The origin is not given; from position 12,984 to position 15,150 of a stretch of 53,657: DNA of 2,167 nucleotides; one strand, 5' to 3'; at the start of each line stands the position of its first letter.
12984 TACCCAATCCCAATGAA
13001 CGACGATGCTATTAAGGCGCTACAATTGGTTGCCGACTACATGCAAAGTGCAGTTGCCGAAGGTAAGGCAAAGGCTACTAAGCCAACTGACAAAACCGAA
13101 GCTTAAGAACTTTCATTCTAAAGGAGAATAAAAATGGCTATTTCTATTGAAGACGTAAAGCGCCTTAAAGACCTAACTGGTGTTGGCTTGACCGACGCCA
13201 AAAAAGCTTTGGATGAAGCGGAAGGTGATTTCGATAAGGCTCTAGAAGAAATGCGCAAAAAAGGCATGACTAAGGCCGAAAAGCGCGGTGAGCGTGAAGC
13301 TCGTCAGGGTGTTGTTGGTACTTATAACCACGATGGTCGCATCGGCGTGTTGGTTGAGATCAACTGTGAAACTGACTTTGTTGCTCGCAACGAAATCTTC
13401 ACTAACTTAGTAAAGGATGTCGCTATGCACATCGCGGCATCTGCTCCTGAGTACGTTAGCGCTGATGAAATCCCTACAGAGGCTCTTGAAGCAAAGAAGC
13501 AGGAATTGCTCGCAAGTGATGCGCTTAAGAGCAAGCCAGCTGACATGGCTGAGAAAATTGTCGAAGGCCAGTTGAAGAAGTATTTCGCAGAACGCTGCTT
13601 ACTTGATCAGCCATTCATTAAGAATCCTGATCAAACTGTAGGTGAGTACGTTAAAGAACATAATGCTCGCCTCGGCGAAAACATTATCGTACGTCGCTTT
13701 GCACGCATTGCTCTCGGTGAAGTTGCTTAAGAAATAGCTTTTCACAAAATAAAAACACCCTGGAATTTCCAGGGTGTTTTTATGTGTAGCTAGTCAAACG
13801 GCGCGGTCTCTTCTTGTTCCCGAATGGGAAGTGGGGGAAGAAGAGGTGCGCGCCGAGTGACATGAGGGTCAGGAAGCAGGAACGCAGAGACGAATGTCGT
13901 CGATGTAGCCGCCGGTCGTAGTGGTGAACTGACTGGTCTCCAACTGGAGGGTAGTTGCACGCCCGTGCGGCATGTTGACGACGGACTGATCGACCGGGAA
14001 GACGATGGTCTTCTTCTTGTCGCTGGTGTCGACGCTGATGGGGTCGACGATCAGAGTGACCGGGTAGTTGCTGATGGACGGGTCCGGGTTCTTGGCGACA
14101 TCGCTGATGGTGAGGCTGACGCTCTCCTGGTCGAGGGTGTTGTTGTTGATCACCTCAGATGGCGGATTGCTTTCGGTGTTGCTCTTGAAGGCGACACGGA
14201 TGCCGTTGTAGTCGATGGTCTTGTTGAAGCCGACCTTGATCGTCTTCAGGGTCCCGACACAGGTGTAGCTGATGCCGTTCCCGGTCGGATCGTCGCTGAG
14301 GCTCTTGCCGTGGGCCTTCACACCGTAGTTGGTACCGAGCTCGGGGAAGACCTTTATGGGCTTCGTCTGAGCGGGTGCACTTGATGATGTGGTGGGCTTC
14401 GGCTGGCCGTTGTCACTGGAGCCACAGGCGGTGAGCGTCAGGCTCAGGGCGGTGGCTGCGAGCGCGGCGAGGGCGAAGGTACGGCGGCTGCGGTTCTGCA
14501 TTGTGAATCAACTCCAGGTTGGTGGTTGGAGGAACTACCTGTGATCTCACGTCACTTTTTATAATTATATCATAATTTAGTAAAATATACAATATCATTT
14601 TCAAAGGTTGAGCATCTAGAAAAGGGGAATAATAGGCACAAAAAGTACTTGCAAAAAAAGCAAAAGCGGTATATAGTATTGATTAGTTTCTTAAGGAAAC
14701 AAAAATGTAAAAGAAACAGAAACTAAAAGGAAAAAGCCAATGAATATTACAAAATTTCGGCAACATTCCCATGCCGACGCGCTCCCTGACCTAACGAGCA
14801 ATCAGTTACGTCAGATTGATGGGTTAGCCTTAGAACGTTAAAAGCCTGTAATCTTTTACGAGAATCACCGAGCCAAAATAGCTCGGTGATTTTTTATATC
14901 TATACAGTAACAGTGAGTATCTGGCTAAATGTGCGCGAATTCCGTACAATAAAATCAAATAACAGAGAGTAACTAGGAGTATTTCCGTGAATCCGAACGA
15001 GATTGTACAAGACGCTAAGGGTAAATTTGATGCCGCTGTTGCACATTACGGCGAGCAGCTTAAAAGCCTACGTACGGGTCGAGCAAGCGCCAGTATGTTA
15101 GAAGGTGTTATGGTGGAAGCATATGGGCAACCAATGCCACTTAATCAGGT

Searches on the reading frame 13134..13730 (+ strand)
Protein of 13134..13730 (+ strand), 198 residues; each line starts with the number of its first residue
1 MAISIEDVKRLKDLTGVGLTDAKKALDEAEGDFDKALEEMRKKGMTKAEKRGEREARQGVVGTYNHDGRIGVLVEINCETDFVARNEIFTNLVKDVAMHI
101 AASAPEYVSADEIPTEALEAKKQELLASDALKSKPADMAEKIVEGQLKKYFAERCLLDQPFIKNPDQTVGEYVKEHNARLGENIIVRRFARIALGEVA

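Call 18: find_related_loci(query=window:13134-13730:+, collection=genome_contigs, flank=6000)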
Query window:13134-13730:+ (198 aa) in genome_contigs; peptide patterns used: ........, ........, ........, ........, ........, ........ (x = any residue, [..] = any of these).
600 stretches matched a pattern (row limit reached: there are more); 561 encode a relative of the query (tblastn E <= 1e-3); the best 80 are kept; 80 distinct loci.
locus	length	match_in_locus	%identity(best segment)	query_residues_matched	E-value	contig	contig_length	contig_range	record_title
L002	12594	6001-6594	88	1-198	7e-119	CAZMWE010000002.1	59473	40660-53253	MAG TPA_asm: uncultured Candidatus Saccharibacteria bacterium isolate binchicken_co54_327 genome assembly, contig: NODE_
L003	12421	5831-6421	79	1-197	2e-104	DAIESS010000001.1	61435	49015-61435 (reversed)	MAG TPA_asm: Candidatus Saccharibacteria bacterium isolate clean1232 NODE_1_length_61435_cov_3.813615, whole genome shot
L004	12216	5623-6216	75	1-198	4e-100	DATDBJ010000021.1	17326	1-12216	MAG TPA_asm: Candidatus Saccharimonadales bacterium isolate SMAG_U119 k141_2358465, whole genome shotgun sequence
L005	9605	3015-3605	71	1-197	2e-96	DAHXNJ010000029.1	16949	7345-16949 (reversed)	MAG TPA_asm: Candidatus Saccharibacteria bacterium isolate clean1782 k141_374008, whole genome shotgun sequence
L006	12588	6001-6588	75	1-196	2e-96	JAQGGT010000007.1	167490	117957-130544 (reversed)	MAG: Candidatus Saccharibacteria bacterium isolate RYN_414 scaffold_4123009, whole genome shotgun sequence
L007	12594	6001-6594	70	1-198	4e-94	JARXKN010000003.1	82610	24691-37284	MAG: Patescibacteria group bacterium isolate bin06 NODE_62_length_82610_cov_24.568373, whole genome shotgun sequence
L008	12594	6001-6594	69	1-198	2e-93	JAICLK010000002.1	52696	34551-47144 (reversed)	MAG: Candidatus Saccharibacteria bacterium isolate GZL_HY_2_bin.140 k141_2847916_length_52696_cov_14.1387, whole genome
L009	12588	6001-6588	69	3-198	3e-92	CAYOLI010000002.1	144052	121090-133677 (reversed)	MAG TPA_asm: uncultured Candidatus Saccharibacteria bacterium isolate SRP135725_co1_35 genome assembly, contig: NODE_48_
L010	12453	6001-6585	67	1-195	9e-82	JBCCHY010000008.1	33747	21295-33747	MAG: Patescibacteria group bacterium isolate P01_B01_bin.78 k141_1842445_length_33747_cov_46.8878, whole genome shotgun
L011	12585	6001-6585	62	1-195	3e-77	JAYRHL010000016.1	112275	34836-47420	MAG: Candidatus Saccharimonadaceae bacterium isolate SZ_szas25bin.26 k141_617601, whole genome shotgun sequence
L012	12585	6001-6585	62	1-195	4e-76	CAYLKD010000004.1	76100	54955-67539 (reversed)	MAG TPA_asm: uncultured Candidatus Saccharibacteria bacterium isolate binchicken_co183_32 genome assembly, contig: NODE_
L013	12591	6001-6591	51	1-196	5e-66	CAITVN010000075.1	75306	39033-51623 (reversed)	MAG: Oligoflexia bacterium isolate LJ_bin-4497 genome assembly, contig: bin-4497:075/244, whole genome shotgun sequence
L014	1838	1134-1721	54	3-196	4e-66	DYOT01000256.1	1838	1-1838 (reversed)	MAG TPA_asm: Candidatus Caenarcanum sp. isolate SulCav_GS09_5_35_39 SulCav_GS09_5_103861_length_1838_cov_25_841279, whol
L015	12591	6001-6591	50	1-196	9e-64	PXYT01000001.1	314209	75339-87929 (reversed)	MAG: Sulfobacillus benefaciens isolate AMDSBA1 AMDSBA1_1, whole genome shotgun sequence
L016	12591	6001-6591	50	1-196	1e-63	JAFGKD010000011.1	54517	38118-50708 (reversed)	MAG: candidate division KSB1 bacterium isolate Zod_Metabat.31 k87_1546305, whole genome shotgun sequence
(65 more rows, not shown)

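Call 75: list_cluster_members(proteins=[L086:5494-7926:+, L089:3995-5755:-, L082:9235-11763:-, L090:2594-4882:+, L087:259-753:+, L085:8784-9380:-, L094:1122-1718:-, L001:3186-4241:+, window:13134-13730:+, window:12387-13106:+])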
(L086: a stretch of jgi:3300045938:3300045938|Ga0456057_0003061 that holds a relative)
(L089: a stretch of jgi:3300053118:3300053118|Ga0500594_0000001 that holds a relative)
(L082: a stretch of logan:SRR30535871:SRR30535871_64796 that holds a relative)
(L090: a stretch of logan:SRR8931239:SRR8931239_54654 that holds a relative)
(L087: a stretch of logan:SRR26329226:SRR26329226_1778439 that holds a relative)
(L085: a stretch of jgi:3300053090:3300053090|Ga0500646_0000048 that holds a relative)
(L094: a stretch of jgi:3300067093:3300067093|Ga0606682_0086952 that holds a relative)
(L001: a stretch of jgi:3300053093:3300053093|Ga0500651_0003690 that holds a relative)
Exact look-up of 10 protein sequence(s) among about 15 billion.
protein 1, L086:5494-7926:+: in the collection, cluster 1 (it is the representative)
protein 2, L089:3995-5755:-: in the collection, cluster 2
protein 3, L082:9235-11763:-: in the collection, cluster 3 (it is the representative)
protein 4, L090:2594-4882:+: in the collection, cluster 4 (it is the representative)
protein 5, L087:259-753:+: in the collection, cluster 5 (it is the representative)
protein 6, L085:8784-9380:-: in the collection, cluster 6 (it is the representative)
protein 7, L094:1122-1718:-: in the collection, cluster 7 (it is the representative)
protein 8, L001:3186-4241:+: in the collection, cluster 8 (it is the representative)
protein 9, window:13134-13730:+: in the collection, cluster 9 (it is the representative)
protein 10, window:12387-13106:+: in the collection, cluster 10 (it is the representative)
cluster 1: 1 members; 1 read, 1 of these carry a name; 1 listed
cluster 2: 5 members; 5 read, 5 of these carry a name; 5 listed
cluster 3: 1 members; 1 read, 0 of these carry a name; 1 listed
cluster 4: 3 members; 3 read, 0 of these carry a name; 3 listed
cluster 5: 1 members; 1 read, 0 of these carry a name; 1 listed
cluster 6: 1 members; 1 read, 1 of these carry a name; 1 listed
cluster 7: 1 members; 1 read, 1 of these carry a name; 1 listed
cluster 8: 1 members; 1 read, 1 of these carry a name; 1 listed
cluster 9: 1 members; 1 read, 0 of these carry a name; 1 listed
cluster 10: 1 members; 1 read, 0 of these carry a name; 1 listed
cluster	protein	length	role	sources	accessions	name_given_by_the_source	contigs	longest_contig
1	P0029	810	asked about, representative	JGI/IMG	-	leucyl-tRNA synthetase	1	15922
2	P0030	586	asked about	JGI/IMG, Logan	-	translation initiation factor IF-2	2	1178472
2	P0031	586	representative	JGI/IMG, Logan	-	translation initiation factor IF-2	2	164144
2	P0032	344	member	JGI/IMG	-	translation initiation factor IF-2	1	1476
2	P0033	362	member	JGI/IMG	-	translation initiation factor IF-2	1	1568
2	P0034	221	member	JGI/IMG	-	translation initiation factor IF-2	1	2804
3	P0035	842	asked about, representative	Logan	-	-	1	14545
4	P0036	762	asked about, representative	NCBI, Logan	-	-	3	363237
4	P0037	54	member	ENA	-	-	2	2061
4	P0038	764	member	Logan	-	-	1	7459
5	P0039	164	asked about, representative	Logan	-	-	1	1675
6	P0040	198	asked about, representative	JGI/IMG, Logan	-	elongation factor Ts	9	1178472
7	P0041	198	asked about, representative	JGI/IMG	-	elongation factor Ts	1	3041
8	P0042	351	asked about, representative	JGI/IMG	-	peptide chain release factor 1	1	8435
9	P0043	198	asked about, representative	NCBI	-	-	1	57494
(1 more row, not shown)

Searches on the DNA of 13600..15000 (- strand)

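Call 61: search_rna_families(source=window, start=13600, end=15000, threshold=evalue, max_evalue=10)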
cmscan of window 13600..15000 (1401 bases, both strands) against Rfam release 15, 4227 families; matches with E-value up to 10: 20.
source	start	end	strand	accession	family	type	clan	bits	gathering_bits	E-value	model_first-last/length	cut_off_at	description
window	13727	13781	+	RF02901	AaHKsRNA41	Gene; sRNA;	-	25.8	97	0.0017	1-187/187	no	Aggregatibacter sRNA 41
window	13686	13790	+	RF00121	MicC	Gene; sRNA;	-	24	90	0.73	1-123/123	no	MicC RNA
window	13745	13780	+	RF02449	ncr1015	Gene; sRNA;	-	23.6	60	1.4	78-117/121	no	Bacillus sRNA ncr1015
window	13735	13794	-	RF02621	BSnc120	Gene; sRNA;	-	22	114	0.045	1-88/88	no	Brucella sRNA 120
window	13749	13783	-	RF03686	mir-9424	Gene; miRNA;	-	22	90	0.12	1-68/68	no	mir-9424 microRNA precursor family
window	13735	13792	-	RF03955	MIR2934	Gene; miRNA;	-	21.9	100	0.4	1-113/113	no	MIR2934 microRNA precursor family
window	13740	13789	+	RF03955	MIR2934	Gene; miRNA;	-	21.6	100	0.46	1-113/113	no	MIR2934 microRNA precursor family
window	13696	13783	+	RF02428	SpF11_sRNA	Gene; sRNA;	-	20.5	54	3.7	1-95/95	no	Streptococcus sRNA SpF11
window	13727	13792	+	RF02362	Yfr10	Gene; sRNA;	-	20.1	43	5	1-78/78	no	Cyanobacterial functional RNA 10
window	13726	13815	+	RF01770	rimP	Cis-reg; leader;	-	19.6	47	3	1-102/102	no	Gammaprotebacteria rimP leader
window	13783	13864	+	RF01001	mir-609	Gene; miRNA;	-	18.9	98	1.8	1-92/92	no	mir-609 microRNA precursor family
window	13727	13789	-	RF01742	lactis-plasmid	Gene; sRNA;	-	18.6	70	7.1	1-106/106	no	lactis-plasmid RNA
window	14395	14480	+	RF03984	MIR2933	Gene; miRNA;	-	18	70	1.4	1-112/112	no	MIR2933 microRNA precursor family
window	13748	13785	-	RF04157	MIR9486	Gene; miRNA;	-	18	100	1.8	1-119/119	no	MIR9486 microRNA precursor family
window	14406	14457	+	RF01682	P8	Gene; sRNA;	-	17.7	60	3.4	1-78/78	no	Pseudomonas sRNA P8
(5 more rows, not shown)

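Call 99: build_rna_model(alignment_id=A5)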
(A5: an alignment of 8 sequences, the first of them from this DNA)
Model R1 built from alignment A5 (8 sequences, 78 columns); structure: RNAalifold consensus.
model positions 67; base pairs 20; branch points 0; effective number of sequences 3; information 0.838 bits per position. Calibrated on 0.2 Mb of random sequence (short: E-values are rough).
structure used (alignment columns):
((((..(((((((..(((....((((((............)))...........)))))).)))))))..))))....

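Call 100: search_with_rna_model(model_id=R1, sources=[window, L001, L002, L003, L004, L005, L006, L007, L008, L009, L010, L011, L012, L040, L070, L082, L083, L084, L085, L086, L087, L088, L089, L090, L091, L092, L094], max_evalue=1)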
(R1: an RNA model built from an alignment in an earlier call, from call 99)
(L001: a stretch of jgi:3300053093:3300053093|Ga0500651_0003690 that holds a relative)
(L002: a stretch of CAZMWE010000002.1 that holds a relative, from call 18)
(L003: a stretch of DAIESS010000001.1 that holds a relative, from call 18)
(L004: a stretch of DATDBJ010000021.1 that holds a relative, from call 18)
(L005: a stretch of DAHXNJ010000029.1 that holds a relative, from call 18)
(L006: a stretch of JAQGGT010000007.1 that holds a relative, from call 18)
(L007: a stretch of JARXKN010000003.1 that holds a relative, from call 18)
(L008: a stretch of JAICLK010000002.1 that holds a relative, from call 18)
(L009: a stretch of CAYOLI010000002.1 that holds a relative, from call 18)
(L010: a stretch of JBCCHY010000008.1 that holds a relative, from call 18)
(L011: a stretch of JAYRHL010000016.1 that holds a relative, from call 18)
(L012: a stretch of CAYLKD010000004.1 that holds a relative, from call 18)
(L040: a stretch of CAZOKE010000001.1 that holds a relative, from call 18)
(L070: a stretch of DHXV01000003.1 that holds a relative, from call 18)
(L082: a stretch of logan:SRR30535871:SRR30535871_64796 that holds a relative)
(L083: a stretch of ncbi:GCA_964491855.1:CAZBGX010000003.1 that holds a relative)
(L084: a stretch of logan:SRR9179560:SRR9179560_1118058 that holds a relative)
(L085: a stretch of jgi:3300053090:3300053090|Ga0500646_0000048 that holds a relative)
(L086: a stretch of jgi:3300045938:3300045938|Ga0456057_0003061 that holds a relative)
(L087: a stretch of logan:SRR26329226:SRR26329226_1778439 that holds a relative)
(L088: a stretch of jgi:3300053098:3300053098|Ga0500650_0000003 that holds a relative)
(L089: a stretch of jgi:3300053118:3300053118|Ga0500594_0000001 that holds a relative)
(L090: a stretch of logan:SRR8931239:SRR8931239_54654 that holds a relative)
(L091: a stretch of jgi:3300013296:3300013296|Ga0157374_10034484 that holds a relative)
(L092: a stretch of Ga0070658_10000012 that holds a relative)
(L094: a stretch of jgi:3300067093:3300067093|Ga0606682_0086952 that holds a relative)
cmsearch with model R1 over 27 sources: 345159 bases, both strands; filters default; matches with E-value up to 1: 23.
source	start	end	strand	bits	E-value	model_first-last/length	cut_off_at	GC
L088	10736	10806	+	78.8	4.6e-21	1-67/67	no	0.59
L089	10736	10807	+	78.3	6.5e-21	1-67/67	no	0.6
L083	8633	8695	+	77.8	9.3e-21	1-67/67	no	0.57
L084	2332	2394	+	77.8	9.3e-21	1-67/67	no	0.57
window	13789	13861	-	73.2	2.5e-19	1-67/67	no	0.6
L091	4300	4359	+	72.8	3.2e-19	1-67/67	no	0.55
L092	8907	8966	+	72.8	3.2e-19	1-67/67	no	0.55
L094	901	972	+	69.2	4.3e-18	1-67/67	no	0.58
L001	1002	1071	+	68.5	6.9e-18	1-67/67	no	0.64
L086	8622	8679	+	65.1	7.9e-17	1-67/67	no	0.6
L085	8651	8727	+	60.8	1.6e-15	1-67/67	no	0.52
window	13793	13865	+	27.5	3.3e-05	1-67/67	no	0.59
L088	10732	10802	-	27.5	3.4e-05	1-67/67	no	0.62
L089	10732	10803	-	27.2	4e-05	1-67/67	no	0.62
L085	8647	8723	-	25.7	0.00012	1-67/67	no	0.56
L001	998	1067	-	25.2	0.00018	1-67/67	no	0.64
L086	8617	8675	-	24.9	0.00021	1-67/67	no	0.61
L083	8629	8691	-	23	0.00081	1-67/67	no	0.62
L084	2328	2390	-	23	0.00081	1-67/67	no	0.62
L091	4296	4355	-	21.1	0.0031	1-67/67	no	0.6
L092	8903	8962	-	21.1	0.0031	1-67/67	no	0.6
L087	1532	1591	+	19.8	0.0078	1-67/67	no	0.62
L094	897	968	-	18.9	0.016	1-67/67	no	0.61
